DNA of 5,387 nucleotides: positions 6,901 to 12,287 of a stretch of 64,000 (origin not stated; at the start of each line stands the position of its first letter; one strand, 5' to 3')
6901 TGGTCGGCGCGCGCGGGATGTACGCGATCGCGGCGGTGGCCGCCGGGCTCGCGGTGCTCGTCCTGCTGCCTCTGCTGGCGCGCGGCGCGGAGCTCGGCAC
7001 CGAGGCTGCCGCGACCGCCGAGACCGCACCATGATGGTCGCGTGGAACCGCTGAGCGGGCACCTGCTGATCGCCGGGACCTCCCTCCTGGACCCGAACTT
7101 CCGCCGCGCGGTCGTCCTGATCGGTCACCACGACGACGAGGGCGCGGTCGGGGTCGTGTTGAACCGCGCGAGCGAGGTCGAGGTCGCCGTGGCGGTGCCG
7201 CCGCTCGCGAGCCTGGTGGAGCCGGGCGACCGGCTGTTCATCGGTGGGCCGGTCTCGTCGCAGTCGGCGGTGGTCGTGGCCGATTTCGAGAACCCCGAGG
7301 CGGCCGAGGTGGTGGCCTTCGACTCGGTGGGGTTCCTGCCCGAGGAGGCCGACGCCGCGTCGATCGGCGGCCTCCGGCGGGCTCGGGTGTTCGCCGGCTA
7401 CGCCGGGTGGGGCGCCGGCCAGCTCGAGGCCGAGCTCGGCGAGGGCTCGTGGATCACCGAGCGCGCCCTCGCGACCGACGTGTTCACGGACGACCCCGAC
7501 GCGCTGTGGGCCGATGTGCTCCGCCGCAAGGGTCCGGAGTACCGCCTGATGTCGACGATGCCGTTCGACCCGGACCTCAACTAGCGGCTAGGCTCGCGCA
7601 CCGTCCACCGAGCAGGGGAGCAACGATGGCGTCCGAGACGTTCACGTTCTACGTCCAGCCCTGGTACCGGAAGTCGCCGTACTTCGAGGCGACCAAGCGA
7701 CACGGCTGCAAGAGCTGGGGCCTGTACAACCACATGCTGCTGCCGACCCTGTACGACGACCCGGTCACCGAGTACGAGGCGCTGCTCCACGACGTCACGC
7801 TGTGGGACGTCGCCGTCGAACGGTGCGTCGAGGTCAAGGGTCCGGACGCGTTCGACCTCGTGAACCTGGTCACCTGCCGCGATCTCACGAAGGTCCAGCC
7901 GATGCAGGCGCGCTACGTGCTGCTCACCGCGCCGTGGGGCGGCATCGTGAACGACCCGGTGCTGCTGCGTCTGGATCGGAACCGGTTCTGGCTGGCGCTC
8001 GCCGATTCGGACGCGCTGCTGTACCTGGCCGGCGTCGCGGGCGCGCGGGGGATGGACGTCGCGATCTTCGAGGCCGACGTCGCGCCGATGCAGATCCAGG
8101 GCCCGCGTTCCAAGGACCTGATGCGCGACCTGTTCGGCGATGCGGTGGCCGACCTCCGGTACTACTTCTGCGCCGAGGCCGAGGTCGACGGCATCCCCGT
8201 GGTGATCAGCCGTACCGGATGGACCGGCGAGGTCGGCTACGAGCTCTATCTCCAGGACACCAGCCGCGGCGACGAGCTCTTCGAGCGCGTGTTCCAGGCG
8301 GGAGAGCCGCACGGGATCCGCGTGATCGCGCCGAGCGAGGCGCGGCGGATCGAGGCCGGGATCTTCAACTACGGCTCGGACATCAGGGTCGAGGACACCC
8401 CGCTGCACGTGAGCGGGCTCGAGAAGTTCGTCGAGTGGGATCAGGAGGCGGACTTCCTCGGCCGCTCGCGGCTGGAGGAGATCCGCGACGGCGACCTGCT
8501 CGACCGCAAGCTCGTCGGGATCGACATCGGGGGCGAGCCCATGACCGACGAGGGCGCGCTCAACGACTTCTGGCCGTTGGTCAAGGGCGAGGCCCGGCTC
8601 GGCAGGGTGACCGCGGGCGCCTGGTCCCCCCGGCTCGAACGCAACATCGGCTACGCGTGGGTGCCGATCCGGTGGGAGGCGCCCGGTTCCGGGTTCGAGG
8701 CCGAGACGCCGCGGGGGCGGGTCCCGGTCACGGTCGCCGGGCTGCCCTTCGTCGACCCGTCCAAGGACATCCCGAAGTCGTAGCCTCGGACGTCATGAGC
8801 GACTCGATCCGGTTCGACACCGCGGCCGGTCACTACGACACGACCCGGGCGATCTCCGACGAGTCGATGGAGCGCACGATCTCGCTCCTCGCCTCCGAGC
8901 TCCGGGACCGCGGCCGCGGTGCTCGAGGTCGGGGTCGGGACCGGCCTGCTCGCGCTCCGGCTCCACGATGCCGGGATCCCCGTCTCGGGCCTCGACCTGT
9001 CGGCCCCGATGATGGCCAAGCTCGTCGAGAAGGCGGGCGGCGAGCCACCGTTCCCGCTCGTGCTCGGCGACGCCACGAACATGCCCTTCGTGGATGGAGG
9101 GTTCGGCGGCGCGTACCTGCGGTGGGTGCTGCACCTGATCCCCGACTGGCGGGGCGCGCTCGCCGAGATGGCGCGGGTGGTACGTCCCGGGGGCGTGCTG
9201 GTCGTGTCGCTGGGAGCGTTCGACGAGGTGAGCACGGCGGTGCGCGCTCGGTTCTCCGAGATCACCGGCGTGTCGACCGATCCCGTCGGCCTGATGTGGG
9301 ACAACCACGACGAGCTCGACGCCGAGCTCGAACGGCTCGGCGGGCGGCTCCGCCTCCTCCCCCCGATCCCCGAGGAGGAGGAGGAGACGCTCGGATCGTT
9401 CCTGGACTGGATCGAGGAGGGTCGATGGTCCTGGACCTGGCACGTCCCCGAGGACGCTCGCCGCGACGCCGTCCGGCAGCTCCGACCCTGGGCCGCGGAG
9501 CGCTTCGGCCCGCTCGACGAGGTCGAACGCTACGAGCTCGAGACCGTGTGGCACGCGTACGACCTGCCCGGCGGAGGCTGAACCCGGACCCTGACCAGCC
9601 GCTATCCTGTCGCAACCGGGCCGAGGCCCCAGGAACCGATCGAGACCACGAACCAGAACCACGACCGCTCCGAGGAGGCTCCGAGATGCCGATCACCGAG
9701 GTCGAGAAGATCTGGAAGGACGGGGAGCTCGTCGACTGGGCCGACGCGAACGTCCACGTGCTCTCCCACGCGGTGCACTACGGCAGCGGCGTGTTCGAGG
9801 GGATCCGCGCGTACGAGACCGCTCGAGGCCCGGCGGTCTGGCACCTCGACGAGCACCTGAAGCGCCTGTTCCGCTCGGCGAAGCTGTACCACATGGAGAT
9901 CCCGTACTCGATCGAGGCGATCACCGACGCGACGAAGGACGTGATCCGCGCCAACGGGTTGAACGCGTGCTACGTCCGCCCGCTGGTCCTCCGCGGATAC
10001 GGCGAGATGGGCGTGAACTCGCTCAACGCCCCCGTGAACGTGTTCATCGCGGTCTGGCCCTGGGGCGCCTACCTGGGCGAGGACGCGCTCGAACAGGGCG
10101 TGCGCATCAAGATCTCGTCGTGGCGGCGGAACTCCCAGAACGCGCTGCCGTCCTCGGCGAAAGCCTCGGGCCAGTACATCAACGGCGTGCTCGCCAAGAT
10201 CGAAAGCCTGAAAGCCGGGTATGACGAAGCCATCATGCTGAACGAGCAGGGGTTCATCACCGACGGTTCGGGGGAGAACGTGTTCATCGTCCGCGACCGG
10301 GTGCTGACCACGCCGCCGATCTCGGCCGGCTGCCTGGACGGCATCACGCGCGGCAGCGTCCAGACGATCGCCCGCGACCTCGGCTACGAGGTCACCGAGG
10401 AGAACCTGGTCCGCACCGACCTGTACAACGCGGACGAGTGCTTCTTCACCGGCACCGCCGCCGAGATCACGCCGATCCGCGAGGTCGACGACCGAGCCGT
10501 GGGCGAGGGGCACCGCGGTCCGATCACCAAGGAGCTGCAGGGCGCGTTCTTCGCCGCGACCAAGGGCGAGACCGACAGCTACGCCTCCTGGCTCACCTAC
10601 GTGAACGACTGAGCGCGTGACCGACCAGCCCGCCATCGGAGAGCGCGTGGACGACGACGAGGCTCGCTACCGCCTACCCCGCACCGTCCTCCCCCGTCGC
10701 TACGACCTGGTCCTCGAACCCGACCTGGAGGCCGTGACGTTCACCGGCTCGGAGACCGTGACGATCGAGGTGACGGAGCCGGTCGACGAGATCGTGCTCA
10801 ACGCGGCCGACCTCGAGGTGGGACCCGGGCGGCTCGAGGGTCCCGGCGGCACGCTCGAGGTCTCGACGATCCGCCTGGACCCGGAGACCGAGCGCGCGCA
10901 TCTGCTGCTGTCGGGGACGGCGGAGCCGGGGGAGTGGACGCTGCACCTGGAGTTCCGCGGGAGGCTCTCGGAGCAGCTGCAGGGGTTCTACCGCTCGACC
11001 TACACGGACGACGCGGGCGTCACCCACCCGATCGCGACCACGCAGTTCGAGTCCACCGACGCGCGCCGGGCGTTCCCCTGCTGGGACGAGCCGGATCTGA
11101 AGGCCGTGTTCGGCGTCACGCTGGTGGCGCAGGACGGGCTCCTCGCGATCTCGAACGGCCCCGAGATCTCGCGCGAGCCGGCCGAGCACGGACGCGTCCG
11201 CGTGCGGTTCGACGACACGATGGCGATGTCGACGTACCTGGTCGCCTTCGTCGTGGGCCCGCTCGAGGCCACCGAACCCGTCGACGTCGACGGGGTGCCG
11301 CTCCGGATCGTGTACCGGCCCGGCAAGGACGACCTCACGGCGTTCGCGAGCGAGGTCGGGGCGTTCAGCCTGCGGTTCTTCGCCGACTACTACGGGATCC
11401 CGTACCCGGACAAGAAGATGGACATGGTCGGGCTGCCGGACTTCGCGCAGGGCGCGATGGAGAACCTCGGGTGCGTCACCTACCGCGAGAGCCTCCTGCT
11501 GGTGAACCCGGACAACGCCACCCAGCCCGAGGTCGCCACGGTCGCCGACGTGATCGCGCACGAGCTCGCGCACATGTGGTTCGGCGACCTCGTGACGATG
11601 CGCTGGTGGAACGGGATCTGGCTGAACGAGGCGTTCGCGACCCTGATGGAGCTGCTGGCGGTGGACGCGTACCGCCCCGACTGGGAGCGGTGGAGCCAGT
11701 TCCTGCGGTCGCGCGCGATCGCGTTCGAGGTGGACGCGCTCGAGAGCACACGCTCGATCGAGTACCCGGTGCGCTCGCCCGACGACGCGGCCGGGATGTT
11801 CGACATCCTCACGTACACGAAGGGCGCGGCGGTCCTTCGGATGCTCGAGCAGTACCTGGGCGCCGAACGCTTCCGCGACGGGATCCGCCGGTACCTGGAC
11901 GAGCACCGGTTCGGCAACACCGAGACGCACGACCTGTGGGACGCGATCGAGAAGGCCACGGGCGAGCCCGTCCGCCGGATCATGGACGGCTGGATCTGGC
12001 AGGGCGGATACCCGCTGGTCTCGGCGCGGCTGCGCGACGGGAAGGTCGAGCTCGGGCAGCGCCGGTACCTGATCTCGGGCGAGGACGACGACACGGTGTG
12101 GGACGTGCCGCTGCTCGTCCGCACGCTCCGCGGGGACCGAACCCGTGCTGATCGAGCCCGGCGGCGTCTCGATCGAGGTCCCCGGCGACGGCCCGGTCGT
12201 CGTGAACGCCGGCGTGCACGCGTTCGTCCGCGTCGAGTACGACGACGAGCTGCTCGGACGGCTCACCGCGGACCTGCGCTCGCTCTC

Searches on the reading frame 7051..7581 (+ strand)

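Call 8: search_protein_families(library=pfam, proteins=[window:7051-7581:+], max_evalue=0.001)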
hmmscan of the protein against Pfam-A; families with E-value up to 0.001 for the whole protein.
window:7051-7581:+ (177 aa): 1 family
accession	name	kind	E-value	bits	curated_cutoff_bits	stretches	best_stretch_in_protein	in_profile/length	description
PF02622.21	DUF179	-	4e-33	115.1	27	1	11-161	2-157/157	AlgH-like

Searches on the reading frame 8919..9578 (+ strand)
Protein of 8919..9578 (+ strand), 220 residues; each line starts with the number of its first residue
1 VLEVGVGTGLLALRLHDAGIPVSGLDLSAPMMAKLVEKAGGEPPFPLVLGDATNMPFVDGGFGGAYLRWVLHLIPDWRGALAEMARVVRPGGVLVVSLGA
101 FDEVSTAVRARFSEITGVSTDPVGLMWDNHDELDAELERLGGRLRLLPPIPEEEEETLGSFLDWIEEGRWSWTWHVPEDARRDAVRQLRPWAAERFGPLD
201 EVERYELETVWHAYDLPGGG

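Call 8: search_protein_families(library=pfam, proteins=[window:8919-9578:+], max_evalue=0.001)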
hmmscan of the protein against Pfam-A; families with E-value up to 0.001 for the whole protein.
window:8919-9578:+ (220 aa): 6 families
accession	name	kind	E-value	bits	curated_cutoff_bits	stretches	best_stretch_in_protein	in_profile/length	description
PF08241.18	Methyltransf_11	-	4.6e-20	72.5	21.2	1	2-96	1-95/95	Methyltransferase domain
PF13649.12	Methyltransf_25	-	4.2e-16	59.9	27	1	2-92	2-97/97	Methyltransferase domain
PF08242.18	Methyltransf_12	-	2e-08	35.3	30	1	2-94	1-98/98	Methyltransferase domain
PF13489.12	Methyltransf_23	-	1.1e-06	28.9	27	1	2-98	27-118/164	Methyltransferase domain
PF01209.24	Ubie_methyltran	-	1.5e-06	28.2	20.1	1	2-96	52-151/233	ubiE/COQ5 methyltransferase family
PF13847.12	Methyltransf_31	-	3.1e-05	24.1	27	1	1-109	7-123/145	Methyltransferase domain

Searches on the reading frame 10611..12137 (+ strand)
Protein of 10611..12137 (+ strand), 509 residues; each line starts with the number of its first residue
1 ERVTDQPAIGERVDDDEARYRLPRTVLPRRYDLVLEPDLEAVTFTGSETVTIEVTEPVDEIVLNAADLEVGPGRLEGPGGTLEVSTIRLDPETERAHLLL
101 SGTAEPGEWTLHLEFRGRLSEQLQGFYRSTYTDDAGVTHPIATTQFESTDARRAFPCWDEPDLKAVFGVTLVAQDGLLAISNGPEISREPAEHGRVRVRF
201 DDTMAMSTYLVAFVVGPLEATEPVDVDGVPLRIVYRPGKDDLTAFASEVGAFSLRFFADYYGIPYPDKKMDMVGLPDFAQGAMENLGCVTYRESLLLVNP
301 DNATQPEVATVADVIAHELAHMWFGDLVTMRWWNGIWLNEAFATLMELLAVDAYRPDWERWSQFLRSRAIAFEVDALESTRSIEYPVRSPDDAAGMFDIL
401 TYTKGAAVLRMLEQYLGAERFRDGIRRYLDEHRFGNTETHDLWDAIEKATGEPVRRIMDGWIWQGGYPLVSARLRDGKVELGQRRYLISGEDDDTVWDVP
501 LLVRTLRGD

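Call 8: search_protein_families(library=pfam, proteins=[window:10611-12137:+], max_evalue=0.001)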
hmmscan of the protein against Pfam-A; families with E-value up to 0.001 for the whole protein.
window:10611-12137:+ (509 aa): 2 families
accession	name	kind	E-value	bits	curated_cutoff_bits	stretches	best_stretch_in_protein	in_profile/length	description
PF01433.26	Peptidase_M1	-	8.9e-76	254.7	27.7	1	246-461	2-218/218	Peptidase family M1 domain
PF17900.6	Peptidase_M1_N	-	4.6e-46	157.7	25.8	1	28-210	2-186/186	Peptidase M1 N-terminal domain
